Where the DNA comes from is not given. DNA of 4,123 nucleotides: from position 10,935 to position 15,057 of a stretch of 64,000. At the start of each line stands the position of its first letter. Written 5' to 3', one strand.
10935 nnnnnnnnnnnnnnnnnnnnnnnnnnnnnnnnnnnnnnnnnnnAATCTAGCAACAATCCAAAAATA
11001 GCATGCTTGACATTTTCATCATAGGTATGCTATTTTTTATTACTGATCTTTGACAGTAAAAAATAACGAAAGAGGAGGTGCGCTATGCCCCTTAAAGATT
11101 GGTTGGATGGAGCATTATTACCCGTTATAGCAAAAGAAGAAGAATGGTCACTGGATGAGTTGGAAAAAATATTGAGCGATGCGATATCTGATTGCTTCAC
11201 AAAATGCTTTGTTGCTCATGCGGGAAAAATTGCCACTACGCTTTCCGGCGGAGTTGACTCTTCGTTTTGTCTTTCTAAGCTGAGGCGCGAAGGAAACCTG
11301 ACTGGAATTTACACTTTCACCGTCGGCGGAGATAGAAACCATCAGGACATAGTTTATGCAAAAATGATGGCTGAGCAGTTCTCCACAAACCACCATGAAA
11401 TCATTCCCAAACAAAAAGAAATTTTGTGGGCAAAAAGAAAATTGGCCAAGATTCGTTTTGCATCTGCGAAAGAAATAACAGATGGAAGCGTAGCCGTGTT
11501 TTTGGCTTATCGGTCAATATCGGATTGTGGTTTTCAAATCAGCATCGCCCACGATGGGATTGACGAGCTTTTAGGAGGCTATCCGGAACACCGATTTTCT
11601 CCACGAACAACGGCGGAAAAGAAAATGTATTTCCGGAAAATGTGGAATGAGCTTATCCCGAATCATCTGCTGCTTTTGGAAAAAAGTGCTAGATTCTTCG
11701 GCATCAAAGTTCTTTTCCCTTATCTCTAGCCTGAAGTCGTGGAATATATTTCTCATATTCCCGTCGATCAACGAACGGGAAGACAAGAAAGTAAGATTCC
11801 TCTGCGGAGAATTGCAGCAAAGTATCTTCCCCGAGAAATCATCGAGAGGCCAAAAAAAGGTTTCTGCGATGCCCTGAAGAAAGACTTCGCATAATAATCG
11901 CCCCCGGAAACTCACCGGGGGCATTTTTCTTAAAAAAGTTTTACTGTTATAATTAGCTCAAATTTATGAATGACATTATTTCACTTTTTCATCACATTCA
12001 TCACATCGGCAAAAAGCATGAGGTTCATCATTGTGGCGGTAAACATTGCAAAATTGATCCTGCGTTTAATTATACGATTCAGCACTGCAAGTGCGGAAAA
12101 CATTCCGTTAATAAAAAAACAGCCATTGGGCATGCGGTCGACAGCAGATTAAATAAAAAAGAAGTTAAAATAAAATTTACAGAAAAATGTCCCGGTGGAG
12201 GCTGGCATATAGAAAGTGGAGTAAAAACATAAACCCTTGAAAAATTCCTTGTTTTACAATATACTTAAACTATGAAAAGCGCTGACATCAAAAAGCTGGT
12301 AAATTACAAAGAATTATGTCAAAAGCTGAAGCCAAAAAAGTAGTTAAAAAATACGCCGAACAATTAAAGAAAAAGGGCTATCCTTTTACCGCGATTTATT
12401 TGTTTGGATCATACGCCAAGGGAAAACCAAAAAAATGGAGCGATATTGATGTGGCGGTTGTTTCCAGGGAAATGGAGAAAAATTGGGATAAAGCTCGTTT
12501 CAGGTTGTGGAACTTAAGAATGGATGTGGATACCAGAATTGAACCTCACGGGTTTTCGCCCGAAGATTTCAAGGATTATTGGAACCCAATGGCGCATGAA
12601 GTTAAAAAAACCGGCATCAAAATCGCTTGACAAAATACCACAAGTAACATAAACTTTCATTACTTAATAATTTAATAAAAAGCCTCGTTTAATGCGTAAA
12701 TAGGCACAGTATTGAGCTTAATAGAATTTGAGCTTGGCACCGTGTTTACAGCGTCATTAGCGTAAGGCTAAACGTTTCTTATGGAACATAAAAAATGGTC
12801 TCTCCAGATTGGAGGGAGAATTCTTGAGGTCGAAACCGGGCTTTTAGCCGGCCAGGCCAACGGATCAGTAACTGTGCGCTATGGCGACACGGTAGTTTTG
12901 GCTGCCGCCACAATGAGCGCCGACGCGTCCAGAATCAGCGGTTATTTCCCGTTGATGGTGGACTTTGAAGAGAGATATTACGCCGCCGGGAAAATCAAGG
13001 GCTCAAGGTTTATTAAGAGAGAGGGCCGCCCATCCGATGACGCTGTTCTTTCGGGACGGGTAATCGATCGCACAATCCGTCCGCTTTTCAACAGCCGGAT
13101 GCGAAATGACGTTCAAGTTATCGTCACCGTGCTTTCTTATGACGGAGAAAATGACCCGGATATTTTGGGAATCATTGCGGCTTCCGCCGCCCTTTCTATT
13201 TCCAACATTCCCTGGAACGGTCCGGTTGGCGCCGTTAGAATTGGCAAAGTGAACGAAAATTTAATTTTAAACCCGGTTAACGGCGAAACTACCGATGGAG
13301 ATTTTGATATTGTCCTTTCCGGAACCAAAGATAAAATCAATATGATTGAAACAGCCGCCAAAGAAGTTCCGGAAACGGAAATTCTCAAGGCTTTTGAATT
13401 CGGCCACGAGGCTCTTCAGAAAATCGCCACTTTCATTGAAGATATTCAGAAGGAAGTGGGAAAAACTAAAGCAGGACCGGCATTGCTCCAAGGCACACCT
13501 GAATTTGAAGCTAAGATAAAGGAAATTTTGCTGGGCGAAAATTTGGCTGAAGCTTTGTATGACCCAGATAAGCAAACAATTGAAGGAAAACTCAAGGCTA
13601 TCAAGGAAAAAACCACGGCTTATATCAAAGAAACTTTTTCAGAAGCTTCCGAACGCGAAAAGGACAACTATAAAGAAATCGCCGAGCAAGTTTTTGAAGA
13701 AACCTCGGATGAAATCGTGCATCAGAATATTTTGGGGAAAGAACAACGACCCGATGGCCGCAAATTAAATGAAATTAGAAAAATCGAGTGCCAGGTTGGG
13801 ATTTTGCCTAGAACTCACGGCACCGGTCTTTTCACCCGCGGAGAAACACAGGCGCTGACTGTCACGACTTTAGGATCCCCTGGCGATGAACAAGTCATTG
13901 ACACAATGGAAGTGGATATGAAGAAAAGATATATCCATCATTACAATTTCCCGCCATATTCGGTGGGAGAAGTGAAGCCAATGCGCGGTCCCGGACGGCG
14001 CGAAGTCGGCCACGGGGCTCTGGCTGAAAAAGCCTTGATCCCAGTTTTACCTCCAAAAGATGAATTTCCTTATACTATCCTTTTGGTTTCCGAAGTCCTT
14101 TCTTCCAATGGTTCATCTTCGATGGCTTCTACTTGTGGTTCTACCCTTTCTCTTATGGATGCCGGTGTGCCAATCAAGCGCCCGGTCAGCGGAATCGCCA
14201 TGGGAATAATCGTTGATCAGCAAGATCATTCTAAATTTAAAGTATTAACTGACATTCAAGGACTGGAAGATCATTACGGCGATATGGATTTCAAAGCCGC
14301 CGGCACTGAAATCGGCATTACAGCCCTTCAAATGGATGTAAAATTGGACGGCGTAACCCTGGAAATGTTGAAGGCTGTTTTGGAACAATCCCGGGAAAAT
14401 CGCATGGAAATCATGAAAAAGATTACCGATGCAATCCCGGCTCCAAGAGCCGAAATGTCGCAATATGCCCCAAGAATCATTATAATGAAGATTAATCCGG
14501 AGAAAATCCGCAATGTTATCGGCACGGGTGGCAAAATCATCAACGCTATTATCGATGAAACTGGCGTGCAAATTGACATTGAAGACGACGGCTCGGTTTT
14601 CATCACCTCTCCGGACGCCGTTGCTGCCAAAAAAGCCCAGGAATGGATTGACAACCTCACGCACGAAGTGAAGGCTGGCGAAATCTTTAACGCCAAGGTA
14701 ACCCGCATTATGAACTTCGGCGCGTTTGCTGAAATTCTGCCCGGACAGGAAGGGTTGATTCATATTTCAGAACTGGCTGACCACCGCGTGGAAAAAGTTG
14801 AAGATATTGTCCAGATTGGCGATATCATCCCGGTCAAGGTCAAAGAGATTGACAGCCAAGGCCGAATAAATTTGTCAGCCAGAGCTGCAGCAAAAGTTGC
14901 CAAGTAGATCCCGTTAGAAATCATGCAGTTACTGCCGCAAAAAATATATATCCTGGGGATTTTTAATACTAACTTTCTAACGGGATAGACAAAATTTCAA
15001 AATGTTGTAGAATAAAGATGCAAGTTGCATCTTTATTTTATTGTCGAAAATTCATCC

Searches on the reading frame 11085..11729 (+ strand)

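Call 22: search_protein_families(library=pfam, proteins=[window:11085-11729:+], max_evalue=0.01)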
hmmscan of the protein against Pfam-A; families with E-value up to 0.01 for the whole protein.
window:11085-11729:+ (214 aa): 2 families
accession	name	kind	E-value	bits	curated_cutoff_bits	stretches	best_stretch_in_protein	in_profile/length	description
PF00733.27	Asn_synthase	-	1.2e-18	68.3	21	1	46-179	17-148/354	Asparagine synthase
PF06508.19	QueC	-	0.0021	18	22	1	51-106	4-58/210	Queuosine biosynthesis protein QueC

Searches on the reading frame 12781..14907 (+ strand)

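Call 22: search_protein_families(library=pfam, proteins=[window:12781-14907:+], max_evalue=0.01)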
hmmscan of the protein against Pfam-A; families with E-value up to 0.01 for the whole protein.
window:12781-14907:+ (708 aa): 7 families
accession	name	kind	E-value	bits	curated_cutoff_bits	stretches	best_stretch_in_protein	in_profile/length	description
PF01138.27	RNase_PH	-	4e-54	183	25.5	2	13-144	3-130/130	3' exoribonuclease family, domain 1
PF00575.29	S1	-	8.7e-21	74.5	22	1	630-701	2-74/74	S1 RNA binding domain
PF03725.20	RNase_PH_C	-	1.5e-17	63.7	20.8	1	147-211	1-67/67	3' exoribonuclease family, domain 2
PF00013.35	KH_1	-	1.7e-09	37.7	21.5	1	567-624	2-65/66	KH domain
PF03726.19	PNPase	-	2.8e-07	31.4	24.6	1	243-328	3-81/81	Polyribonucleotide nucleotidyltransferase, RNA binding domain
PF22675.2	KH-I_KHDC4-BBP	-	0.0027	18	30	1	577-611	9-43/76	KHDC4/BBP-like, KH-domain type I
PF24685.1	OB_RRP5_4th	-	0.0052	17.2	31.5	0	629-688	5-69/92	RRP5 OB-fold domain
